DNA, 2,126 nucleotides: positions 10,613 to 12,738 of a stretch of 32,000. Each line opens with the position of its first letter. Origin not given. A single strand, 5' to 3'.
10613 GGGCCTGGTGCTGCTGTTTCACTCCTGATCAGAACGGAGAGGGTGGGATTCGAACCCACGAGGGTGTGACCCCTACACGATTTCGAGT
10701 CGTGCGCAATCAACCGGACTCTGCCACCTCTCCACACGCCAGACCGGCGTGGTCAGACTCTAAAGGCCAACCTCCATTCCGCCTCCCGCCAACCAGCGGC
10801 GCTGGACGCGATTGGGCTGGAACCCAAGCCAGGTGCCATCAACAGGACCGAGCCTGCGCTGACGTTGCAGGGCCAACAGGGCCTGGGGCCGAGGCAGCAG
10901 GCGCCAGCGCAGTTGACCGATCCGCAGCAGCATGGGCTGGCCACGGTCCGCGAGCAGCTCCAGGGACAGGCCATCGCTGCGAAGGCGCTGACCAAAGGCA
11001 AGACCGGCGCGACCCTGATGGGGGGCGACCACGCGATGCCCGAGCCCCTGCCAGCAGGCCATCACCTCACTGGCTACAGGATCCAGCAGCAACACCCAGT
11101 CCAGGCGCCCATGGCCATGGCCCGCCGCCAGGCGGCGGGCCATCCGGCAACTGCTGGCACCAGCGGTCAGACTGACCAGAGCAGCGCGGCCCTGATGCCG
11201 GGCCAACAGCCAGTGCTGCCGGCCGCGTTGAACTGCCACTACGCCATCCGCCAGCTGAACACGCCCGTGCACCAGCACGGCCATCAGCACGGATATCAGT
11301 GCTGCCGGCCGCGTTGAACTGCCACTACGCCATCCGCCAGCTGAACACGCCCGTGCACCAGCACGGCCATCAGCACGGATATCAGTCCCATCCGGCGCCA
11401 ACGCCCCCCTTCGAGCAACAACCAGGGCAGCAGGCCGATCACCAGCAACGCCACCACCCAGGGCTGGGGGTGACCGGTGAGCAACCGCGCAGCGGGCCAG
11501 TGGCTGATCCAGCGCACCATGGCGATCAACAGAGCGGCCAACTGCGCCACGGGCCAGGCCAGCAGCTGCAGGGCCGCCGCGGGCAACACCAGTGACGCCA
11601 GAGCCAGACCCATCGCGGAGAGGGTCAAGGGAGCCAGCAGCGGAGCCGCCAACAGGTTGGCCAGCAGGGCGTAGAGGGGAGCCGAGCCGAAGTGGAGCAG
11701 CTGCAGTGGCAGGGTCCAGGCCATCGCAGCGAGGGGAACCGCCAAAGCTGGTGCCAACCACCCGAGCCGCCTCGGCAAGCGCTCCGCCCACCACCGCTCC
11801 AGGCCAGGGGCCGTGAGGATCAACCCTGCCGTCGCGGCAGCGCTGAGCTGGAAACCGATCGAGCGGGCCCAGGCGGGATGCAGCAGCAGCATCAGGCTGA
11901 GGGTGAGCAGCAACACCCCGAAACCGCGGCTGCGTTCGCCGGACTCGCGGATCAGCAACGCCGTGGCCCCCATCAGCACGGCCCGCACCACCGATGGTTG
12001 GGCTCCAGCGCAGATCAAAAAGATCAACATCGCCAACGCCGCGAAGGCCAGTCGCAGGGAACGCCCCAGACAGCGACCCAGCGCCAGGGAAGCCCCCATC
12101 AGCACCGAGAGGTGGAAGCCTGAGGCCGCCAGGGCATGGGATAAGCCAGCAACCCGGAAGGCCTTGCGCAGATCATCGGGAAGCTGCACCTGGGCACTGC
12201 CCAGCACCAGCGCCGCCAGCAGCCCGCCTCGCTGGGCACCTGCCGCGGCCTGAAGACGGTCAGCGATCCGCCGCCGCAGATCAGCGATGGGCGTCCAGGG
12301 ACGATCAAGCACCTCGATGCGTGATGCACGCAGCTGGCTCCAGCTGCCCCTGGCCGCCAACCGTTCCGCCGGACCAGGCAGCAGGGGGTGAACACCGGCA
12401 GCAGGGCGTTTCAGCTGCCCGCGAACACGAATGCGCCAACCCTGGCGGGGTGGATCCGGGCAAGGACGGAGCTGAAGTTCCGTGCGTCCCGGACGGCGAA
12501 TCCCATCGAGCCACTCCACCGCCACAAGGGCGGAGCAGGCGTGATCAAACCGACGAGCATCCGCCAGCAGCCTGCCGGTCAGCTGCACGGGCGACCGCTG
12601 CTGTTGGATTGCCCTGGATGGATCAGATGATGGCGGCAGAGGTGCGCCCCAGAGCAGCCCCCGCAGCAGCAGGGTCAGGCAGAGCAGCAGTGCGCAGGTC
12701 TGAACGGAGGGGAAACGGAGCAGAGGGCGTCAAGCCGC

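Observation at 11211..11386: Perfect 86-bp tandem duplication frameshifts comEC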

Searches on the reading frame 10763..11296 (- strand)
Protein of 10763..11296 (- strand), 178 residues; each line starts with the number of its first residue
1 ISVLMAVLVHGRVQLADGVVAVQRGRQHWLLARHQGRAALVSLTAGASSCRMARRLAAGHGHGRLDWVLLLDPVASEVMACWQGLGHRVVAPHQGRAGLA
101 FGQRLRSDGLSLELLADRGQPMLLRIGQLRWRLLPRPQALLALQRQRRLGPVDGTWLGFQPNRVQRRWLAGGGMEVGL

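Call 55: predict_structure(alignment_id=A4)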
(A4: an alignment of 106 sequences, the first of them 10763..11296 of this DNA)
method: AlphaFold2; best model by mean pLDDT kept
length: 178 residues; sequences in the alignment: 106
mean_pLDDT: 88.1   pTM: 0.83
mean pLDDT of the five models: 88.1, 87.4, 86.7, 86.5, 84.9
residues with pLDDT >= 90: 115; 70-90: 51; 50-70: 12; < 50: 0
segments of 3 or more residues with pLDDT < 50: none
pLDDT, mean of each block of 10 residues (from residue 1): 72 78 91 95 94 95 95 86 95 72 92 90 95 93 82 91 91 76
secondary structure, 60 per line:
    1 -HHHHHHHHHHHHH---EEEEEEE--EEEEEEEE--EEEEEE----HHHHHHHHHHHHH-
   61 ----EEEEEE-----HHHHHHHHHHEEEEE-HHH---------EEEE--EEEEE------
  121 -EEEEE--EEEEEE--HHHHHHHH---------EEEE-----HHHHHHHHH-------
elements in order: H2-14 E18-24 E27-34 E37-42 H47-59 E65-70 H76-85 E86-90 E104-107 E110-114 E122-126 E129-134 H137-144 E154-157 H163-171

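Call 60: fold_search(model_id=the predicted structure, library=pdb)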
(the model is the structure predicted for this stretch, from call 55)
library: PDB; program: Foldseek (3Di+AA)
matches with E <= 10: 1268; with E <= 0.001: 0
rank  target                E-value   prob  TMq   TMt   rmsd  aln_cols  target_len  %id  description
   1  2gcu_B                1.2e-03  1.00  0.58  0.46   4.5       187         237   10  X-Ray Structure of Gene Product from Arabidopsis Thaliana At1g53580 (released 2006-04-18)
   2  4ysk_A                1.5e-03  1.00  0.48  0.31   4.6       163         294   13  Crystal structure of apo-form SdoA from Pseudomonas putida (released 2015-06-24)
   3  6qnm_A                1.7e-03  1.00  0.44  0.34   6.6       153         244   14  Apo state of chemotaxis sensor ODP from T. denticola (released 2019-06-19)
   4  4z7r_B                1.7e-03  1.00  0.43  0.29   5.9       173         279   13  The 1.98-angstrom crystal structure of Zn(2+)-bound PqqB from Methylobacterium extorquens (released 2016-04-20)
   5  8zbd_A                2.2e-03  1.00  0.57  0.45   4.4       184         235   10  Crystal structure of Persulfide Dioxygenase from Beggiatoa leptomitoformis (released 2025-03-05)
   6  2gcu_A                3.9e-03  1.00  0.58  0.45   4.5       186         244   10  X-Ray Structure of Gene Product from Arabidopsis Thaliana At1g53580 (released 2006-04-18)
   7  5ve3_A                3.9e-03  1.00  0.50  0.28   4.0       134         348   13  Crystal structure of wild-type persulfide dioxygenase-rhodanese fusion protein from Burkholderia phytofirmans (released 2017-07-19)
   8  4chl_A                3.9e-03  1.00  0.48  0.38   4.0       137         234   11  Human Ethylmalonic Encephalopathy Protein 1 (hETHE1) (released 2014-12-17)
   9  5ve5_B                4.2e-03  1.00  0.47  0.26   4.2       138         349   12  Crystal structure of persulfide dioxygenase rhodanese fusion protein with rhodanese domain inactivating mutation (C314 (released 2017-07-19)
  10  6v61                  4.5e-03  0.99  0.44  0.37   7.6       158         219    9  Crystal Structure of Metallo Beta Lactamase from Hirschia baltica in the Complex with the Inhibitor Captopril (released 2019-12-25)
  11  6jeh_B                4.7e-03  0.30  0.19  0.06  17.1       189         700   10  Crystal structure of calcium free human gelsolin amyloid mutant D187Y (released 2019-06-12)
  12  4chl_B                5.1e-03  1.00  0.48  0.38   4.3       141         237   13  Human Ethylmalonic Encephalopathy Protein 1 (hETHE1) (released 2014-12-17)
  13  8u00_A                5.1e-03  0.99  0.53  0.41   8.7       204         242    7  Crystal structure of metallo-beta-lactamase superfamily protein from Caulobacter vibrioides (released 2023-09-27)
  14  7wnu_A                5.1e-03  0.95  0.37  0.14   8.5       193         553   16  Mycobacterium tuberculosis Rnase J complex with 7nt RNA (released 2023-01-25)
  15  6kns_B                5.4e-03  0.93  0.36  0.28   8.6       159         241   12  Crystal structure of the metallo-beta-lactamase fold protein YhfI from Bacillus subtilis (space group I4122) (released 2019-09-18)
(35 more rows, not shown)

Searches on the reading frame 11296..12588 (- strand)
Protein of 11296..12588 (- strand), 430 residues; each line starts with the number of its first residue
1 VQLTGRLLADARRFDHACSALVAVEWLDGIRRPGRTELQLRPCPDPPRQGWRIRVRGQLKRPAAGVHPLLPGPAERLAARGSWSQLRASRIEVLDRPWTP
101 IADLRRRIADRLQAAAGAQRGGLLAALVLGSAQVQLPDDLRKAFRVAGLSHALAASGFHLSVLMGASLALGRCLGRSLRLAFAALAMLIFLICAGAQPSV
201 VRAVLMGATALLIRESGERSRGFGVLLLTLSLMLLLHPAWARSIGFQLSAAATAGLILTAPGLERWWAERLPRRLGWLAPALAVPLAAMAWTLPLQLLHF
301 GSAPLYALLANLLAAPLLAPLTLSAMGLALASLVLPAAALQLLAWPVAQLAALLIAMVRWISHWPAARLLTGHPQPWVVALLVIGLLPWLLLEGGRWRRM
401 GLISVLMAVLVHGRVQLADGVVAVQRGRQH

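Call 17: find_encoding_contigs(protein=window:11296-12588:-, flank=4000, max_places=10)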
Protein window:11296-12588:- (430 aa): no gene with exactly this product is on record in the collection.
